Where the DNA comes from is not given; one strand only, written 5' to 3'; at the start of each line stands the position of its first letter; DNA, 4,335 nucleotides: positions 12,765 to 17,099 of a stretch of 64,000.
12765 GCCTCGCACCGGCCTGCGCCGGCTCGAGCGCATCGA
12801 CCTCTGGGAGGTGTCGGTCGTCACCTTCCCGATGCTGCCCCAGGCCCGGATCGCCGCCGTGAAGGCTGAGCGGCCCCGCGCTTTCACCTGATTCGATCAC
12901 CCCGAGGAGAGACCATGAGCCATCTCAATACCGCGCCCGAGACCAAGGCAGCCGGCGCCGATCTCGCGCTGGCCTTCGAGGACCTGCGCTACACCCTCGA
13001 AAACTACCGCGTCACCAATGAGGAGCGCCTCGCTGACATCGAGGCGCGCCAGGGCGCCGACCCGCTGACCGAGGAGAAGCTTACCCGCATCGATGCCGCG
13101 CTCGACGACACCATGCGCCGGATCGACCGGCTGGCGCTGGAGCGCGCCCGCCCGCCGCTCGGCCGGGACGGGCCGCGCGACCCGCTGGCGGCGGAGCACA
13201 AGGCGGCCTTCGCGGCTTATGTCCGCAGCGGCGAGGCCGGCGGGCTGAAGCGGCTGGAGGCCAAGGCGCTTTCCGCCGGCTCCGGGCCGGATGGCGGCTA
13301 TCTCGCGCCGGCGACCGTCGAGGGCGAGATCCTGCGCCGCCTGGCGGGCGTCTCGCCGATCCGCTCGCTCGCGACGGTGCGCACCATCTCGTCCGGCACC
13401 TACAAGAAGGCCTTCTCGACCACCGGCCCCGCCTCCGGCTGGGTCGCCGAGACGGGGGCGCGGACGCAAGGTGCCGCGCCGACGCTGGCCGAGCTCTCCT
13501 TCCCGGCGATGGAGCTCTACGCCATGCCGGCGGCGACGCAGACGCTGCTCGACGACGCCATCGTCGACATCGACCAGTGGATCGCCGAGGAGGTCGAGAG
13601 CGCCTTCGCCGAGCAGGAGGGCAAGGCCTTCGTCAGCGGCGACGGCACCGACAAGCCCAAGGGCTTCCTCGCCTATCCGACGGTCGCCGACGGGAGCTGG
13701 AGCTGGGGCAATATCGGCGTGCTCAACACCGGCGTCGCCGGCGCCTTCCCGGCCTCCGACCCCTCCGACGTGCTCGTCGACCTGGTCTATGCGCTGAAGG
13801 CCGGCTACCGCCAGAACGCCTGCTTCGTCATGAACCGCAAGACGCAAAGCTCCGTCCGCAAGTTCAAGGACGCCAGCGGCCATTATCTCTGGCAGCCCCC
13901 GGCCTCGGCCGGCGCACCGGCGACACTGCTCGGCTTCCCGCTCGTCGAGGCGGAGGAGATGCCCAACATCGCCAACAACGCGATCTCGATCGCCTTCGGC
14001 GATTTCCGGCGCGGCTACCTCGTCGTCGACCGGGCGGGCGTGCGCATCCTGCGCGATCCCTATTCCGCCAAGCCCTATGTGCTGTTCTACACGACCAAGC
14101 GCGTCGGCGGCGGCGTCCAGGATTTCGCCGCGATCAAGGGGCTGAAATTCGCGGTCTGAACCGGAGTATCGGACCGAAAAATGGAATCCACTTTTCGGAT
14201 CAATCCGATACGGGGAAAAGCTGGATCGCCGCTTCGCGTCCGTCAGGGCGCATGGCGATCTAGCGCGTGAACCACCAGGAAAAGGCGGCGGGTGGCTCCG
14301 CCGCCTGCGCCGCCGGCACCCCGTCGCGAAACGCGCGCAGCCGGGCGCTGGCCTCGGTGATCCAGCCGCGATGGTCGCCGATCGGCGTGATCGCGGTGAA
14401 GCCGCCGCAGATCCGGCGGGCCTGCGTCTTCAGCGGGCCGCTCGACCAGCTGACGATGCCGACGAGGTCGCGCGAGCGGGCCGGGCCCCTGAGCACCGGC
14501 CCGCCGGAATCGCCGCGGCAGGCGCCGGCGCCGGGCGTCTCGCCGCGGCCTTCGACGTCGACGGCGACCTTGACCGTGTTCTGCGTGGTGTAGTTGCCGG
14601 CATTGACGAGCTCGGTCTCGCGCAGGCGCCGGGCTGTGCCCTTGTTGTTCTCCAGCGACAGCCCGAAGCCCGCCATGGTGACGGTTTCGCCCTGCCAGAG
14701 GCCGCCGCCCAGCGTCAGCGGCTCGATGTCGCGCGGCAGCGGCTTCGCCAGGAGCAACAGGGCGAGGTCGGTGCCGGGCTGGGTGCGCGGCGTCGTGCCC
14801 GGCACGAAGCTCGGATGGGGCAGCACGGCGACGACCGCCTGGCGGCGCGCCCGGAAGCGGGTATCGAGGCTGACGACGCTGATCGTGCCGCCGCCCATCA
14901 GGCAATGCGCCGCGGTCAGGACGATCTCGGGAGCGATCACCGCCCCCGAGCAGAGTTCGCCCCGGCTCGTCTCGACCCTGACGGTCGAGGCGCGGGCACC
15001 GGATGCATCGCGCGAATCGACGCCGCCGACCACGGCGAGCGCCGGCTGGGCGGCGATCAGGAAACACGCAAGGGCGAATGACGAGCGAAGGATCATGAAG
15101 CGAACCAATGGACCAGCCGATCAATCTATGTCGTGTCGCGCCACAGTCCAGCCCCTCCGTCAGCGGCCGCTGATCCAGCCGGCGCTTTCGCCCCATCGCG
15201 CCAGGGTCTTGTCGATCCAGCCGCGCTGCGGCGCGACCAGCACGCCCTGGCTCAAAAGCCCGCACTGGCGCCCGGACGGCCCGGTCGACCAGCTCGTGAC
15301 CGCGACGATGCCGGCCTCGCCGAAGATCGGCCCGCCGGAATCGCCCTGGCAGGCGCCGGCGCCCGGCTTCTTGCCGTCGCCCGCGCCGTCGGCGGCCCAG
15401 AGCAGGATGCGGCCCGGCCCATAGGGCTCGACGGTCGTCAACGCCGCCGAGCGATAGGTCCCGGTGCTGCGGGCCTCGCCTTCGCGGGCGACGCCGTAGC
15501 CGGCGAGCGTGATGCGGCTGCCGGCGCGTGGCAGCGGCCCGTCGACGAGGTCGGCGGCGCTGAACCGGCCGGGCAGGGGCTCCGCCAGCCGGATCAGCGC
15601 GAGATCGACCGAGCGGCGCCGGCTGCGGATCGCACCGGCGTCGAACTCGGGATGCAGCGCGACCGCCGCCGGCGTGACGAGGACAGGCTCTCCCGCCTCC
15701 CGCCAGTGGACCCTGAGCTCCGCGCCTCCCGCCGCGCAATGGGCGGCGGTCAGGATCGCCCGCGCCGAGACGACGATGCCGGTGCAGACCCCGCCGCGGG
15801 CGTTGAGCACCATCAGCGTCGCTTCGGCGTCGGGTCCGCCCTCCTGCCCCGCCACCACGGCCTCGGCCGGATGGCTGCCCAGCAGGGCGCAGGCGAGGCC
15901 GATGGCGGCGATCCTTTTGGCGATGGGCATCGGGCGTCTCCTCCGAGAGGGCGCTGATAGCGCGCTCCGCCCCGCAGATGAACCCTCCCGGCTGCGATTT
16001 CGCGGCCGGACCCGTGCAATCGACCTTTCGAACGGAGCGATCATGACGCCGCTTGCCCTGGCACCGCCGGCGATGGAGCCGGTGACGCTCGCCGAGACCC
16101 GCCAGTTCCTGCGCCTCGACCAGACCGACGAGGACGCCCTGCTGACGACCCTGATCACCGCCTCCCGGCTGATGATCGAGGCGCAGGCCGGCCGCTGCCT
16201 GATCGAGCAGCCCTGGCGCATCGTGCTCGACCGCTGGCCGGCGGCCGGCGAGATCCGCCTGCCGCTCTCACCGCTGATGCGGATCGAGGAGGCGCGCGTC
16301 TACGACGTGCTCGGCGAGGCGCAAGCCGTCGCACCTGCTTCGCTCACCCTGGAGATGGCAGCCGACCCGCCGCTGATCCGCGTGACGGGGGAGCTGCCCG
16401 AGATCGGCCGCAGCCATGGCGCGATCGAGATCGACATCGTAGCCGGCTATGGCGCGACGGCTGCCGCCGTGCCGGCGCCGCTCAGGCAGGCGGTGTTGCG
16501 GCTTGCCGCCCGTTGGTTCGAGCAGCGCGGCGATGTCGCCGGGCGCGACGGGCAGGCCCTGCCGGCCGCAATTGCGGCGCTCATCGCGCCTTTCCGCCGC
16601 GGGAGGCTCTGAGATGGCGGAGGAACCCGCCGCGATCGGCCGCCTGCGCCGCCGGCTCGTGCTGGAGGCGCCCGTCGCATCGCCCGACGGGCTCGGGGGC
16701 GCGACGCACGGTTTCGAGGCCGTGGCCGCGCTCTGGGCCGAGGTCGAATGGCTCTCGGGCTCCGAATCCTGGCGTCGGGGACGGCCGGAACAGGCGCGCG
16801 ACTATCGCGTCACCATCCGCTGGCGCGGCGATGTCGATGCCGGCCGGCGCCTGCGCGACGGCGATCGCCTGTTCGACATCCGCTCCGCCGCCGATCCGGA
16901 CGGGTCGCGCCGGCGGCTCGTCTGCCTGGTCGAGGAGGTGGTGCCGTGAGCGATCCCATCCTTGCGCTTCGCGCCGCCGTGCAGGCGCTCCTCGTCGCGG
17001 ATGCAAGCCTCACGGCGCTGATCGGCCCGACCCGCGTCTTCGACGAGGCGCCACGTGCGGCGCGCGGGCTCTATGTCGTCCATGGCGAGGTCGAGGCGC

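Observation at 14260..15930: Tandem secreted serine proteases embedded antisense in the middle of the GTA operon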

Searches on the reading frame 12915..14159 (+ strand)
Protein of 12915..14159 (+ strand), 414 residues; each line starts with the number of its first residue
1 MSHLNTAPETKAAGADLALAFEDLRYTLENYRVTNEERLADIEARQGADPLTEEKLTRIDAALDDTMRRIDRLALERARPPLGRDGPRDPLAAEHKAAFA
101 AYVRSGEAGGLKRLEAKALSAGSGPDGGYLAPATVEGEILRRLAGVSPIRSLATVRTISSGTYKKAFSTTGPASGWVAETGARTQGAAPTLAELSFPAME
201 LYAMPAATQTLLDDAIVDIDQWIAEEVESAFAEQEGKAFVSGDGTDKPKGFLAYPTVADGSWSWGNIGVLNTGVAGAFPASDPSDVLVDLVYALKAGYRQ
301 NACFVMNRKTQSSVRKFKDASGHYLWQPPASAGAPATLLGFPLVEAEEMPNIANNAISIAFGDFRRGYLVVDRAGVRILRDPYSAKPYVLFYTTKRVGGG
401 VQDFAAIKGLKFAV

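Call 3: search_protein_families(library=pfam, proteins=[window:12915-14159:+], max_evalue=0.01)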
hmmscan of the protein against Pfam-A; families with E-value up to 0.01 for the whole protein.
window:12915-14159:+ (414 aa): 1 family
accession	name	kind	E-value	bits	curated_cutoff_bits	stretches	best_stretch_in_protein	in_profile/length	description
PF05065.19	Phage_capsid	-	8.6e-91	304.6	24.2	1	127-412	1-280/280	Phage capsid family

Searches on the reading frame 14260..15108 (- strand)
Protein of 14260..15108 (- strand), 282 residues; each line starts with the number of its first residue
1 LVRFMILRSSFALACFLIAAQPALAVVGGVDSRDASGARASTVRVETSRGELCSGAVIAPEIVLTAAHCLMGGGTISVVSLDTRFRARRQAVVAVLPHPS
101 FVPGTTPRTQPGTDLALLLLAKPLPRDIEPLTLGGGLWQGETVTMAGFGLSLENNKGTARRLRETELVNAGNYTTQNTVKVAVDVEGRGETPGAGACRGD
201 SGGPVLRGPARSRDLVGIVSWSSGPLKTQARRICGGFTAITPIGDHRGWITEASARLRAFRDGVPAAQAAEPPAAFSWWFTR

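Call 3: search_protein_families(library=pfam, proteins=[window:14260-15108:-], max_evalue=0.01)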
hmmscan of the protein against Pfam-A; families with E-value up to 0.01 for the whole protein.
window:14260-15108:- (282 aa): 2 families
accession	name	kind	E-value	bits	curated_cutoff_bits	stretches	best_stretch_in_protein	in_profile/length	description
PF00089.32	Trypsin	-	4.6e-25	89.2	20.6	1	29-227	4-203/220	Trypsin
PF13365.12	Trypsin_2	-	1.9e-10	42.1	27.6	1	53-207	1-136/144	Trypsin-like peptidase domain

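Call 11: find_homologous_proteins(query=window:14260-15108:-, max_evalue=0.00001)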
Query window:14260-15108:- (282 aa): 674 proteins with E <= 0.00001 among 8000 candidates; the best 120 are listed.
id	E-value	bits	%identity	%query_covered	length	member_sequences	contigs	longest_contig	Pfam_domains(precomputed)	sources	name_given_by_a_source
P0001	2.7e-178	609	100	99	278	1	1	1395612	PF13365.13,PF00089.33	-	-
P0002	1.2e-157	542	88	99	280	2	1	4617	PF13365.13,PF00089.33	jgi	jgi:secreted trypsin-like serine protease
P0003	1.5e-156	538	88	99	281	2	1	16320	PF13365.13,PF00089.33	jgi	jgi:secreted trypsin-like serine protease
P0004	3.1e-155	534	88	99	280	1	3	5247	PF13365.13,PF00089.33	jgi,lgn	-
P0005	4.6e-154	530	88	99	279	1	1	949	PF13365.13,PF00089.33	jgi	jgi:secreted trypsin-like serine protease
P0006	4.7e-152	523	87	99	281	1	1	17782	PF13365.13,PF00089.33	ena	-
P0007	4.9e-152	523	87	99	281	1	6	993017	PF13365.13,PF00089.33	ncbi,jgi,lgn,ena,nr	ncbi:MAG: trypsin-like serine protease [Proteobacteria bacterium]|nr:trypsin-like serine protease [P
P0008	5.0e-152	523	85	99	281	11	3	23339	PF13365.13,PF00089.33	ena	-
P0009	6.1e-152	523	87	99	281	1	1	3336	PF13365.13,PF00089.33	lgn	-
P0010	8.0e-152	523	87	99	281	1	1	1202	PF13365.13,PF00089.33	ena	-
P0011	8.0e-152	523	87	99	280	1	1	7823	PF13365.13,PF00089.33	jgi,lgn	jgi:secreted trypsin-like serine protease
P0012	1.2e-151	522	87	99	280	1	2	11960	PF13365.13,PF00089.33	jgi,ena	-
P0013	1.7e-151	521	86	99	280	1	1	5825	PF13365.13,PF00089.33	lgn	-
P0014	3.2e-151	521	87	99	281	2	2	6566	PF13365.13,PF00089.33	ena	-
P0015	4.0e-151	520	85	100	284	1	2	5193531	PF13365.13,PF00089.33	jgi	jgi:secreted trypsin-like serine protease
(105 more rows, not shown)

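Call 27: search_solved_structures(query=window:14260-15108:-, max_evalue=0.001, show_alignments=1)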
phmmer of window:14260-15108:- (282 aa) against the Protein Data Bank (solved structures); distinct sequences matched with E-value up to 0.001: 373 (the best 60 are shown).
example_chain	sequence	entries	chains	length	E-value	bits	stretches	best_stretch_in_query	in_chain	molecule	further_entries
3i77_A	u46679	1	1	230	4.6e-16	62.4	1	27-225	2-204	Trypsin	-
3i78_A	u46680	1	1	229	3.4e-15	59.5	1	27-226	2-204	Trypsin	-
3beu_A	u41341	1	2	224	3.1e-14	56.4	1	43-226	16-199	Trypsin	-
2fmj_A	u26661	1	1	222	2.6e-13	53.3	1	43-226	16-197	Trypsin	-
1sgt_A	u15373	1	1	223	4.6e-13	52.5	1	43-225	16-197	TRYPSIN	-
1os8_A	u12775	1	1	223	5e-13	52.4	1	43-225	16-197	trypsin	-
1oss_A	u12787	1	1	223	6.8e-13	52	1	43-225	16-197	trypsin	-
1o5e_H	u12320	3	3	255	3.8e-12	49.5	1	40-253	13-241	Serine protease hepsin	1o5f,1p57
1z8g_A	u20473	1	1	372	4.4e-12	49.3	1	25-253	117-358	Serine protease hepsin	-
3t2n_A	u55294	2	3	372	4.5e-12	49.3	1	25-253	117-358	Serine protease hepsin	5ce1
1azz_A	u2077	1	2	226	7.7e-11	45.2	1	27-205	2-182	COLLAGENASE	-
2zgc_A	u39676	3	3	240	3.2e-10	43.2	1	45-224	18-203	Granzyme M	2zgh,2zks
7xyd_C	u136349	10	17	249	4.5e-10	42.7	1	37-237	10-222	Transmembrane protease serine 2 catalytic chain | Transmembrane protease serine 2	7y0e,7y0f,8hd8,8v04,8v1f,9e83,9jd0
8y1d_D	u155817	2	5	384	6e-10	42.3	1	25-237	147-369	Transmembrane protease serine 2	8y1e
9izn_B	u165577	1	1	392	6.3e-10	42.2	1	25-237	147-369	Transmembrane protease serine 2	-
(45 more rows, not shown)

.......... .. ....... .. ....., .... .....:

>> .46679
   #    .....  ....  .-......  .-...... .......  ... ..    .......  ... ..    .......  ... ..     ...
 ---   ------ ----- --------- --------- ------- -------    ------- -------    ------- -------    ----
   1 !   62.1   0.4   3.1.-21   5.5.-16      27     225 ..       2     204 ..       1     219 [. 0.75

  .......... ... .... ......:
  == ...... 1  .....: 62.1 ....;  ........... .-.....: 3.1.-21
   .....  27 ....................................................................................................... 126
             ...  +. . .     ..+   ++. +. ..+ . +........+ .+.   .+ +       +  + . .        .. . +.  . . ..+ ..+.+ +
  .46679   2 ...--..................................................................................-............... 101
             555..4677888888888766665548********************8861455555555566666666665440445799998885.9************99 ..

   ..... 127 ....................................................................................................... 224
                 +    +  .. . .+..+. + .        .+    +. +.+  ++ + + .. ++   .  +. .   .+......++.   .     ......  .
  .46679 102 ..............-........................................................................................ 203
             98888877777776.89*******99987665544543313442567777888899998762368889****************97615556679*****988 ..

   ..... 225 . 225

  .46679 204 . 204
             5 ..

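Call 39: search_protein_families(library=phrogs, proteins=[window:14260-15108:-], max_evalue=0.001)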
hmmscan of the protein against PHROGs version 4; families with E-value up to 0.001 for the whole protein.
window:14260-15108:- (282 aa): 0 families

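Call 66: search_protein_families(library=ncbifam, proteins=[window:14260-15108:-], max_evalue=0.001)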
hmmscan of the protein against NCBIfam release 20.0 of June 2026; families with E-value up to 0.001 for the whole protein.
window:14260-15108:- (282 aa): 1 family
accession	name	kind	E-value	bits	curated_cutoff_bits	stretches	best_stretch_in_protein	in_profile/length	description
NF000157.1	fusid_est_FusH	equivalog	0.00088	18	999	0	14-232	35-239/520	fusidic acid esterase FusH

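Call 67: search_protein_families(library=padloc, proteins=[window:14260-15108:-], max_evalue=0.001)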
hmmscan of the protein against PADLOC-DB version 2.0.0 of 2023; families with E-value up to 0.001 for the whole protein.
window:14260-15108:- (282 aa): 2 families
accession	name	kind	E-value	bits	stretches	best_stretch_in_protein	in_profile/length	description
PDLC03855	LmuA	-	6.6e-06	23.7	1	39-234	8-184/425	-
PDLC02159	Avs1b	-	0.00022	16.7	1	39-133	7-89/1924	-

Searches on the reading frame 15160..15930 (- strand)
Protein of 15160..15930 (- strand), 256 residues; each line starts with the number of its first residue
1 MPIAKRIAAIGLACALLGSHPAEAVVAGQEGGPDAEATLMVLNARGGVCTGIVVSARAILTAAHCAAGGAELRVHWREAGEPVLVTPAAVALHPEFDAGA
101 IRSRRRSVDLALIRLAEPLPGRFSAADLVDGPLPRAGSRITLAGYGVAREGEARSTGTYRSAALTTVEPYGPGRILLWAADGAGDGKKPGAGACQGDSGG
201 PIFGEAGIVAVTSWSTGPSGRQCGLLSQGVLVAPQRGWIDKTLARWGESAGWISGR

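Call 3: search_protein_families(library=pfam, proteins=[window:15160-15930:-], max_evalue=0.01)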
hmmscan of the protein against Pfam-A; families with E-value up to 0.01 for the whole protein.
window:15160-15930:- (256 aa): 2 families
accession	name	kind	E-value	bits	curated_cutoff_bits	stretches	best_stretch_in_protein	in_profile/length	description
PF00089.32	Trypsin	-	1.5e-20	74.4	20.6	1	38-221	14-204/220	Trypsin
PF13365.12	Trypsin_2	-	1.2e-09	39.4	27.6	1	49-207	1-139/144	Trypsin-like peptidase domain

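Call 28: search_solved_structures(query=window:15160-15930:-, max_evalue=0.001)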
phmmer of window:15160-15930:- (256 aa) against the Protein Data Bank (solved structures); distinct sequences matched with E-value up to 0.001: 219 (the best 60 are shown).
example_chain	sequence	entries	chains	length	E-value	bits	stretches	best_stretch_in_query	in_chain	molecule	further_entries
5ms3_A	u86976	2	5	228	6e-12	48.7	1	42-222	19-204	Kallikrein-8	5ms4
1npm_A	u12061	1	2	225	1.7e-11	47.2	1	44-222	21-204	NEUROPSIN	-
1fn8_A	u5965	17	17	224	5.6e-10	42.3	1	42-219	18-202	TRYPSIN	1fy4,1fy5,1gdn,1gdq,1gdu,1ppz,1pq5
1a0j_A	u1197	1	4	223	2.4e-09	40.2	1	42-243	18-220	TRYPSIN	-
1l2e_A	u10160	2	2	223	2.8e-09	40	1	48-243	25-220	Kallikrein 6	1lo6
6qfg_A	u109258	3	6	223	2.8e-09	40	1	48-243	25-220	Kallikrein-6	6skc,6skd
1fxy_A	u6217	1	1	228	3.4e-09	39.7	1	38-221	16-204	COAGULATION FACTOR XA-TRYPSIN CHIMERA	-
3vfe_A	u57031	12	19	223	3.8e-09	39.5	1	48-243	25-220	Kallikrein-6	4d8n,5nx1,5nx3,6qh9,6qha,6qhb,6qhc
6qff_A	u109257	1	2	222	4.2e-09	39.4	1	48-243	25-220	Kallikrein-6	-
30zs_A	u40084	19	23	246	4.2e-09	39.4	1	21-243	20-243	Serine protease 1 | Cationic Trypsin | Pretrypsinogen I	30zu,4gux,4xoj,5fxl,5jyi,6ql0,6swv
6qfh_A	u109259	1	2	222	4.4e-09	39.3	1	48-243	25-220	Kallikrein-6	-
1ntp_A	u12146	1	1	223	4.5e-09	39.3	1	32-243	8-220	BETA-TRYPSIN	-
1ezx_C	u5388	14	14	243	4.5e-09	39.3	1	21-243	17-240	TRYPSIN | TRYPSINOGEN | CATIONIC TRYPSIN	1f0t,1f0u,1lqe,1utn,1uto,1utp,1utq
6mrq_A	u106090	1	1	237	5e-09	39.1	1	32-253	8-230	Cationic trypsin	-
1gvl_A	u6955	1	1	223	5.1e-09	39.1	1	48-243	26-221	KALLIKREIN 6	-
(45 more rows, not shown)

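Call 39: search_protein_families(library=phrogs, proteins=[window:15160-15930:-], max_evalue=0.001)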
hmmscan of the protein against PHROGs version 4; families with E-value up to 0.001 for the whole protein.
window:15160-15930:- (256 aa): 0 families

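Call 40: search_dna_similar(query=window:15160-15930:-, collection=phages, mode=protein, max_rows=15)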
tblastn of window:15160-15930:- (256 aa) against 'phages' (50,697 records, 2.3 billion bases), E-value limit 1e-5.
No match.

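Call 66: search_protein_families(library=ncbifam, proteins=[window:15160-15930:-], max_evalue=0.001)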
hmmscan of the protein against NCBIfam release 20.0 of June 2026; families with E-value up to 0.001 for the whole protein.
window:15160-15930:- (256 aa): 0 families

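Call 67: search_protein_families(library=padloc, proteins=[window:15160-15930:-], max_evalue=0.001)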
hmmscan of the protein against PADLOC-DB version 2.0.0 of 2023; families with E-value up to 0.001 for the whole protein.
window:15160-15930:- (256 aa): 0 families

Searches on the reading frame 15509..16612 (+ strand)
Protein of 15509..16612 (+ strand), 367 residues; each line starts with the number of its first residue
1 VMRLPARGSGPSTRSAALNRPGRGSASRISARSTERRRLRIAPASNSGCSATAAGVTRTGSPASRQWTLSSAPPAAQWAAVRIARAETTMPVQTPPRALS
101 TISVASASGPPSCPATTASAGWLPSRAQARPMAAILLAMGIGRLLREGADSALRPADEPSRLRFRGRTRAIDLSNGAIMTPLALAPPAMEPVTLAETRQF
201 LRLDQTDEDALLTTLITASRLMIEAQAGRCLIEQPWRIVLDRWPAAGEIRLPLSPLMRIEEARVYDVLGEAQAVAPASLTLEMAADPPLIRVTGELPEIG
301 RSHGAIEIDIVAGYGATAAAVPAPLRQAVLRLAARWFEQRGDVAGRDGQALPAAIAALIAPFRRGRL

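Call 3: search_protein_families(library=pfam, proteins=[window:15509-16612:+], max_evalue=0.01)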
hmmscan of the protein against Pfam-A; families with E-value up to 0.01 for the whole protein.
window:15509-16612:+ (367 aa): 1 family
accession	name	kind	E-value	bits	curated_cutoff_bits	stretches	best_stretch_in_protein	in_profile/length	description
PF05135.19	Phage_connect_1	-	1.2e-07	32.5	21.2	1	193-231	3-41/101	Phage gp6-like head-tail connector protein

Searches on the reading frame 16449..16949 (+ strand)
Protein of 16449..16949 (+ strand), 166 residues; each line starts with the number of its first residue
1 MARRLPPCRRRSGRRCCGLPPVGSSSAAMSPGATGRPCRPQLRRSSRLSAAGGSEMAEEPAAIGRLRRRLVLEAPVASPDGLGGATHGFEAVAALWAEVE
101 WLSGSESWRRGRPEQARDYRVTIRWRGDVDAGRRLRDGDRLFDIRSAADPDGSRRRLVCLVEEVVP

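Call 3: search_protein_families(library=pfam, proteins=[window:16449-16949:+], max_evalue=0.01)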
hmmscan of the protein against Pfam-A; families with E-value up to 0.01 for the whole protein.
window:16449-16949:+ (166 aa): 1 family
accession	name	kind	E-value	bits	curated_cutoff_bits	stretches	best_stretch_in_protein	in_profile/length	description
PF05521.18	Phage_HCP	-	6.2e-24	85.1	25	1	63-163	3-105/106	Phage head completion protein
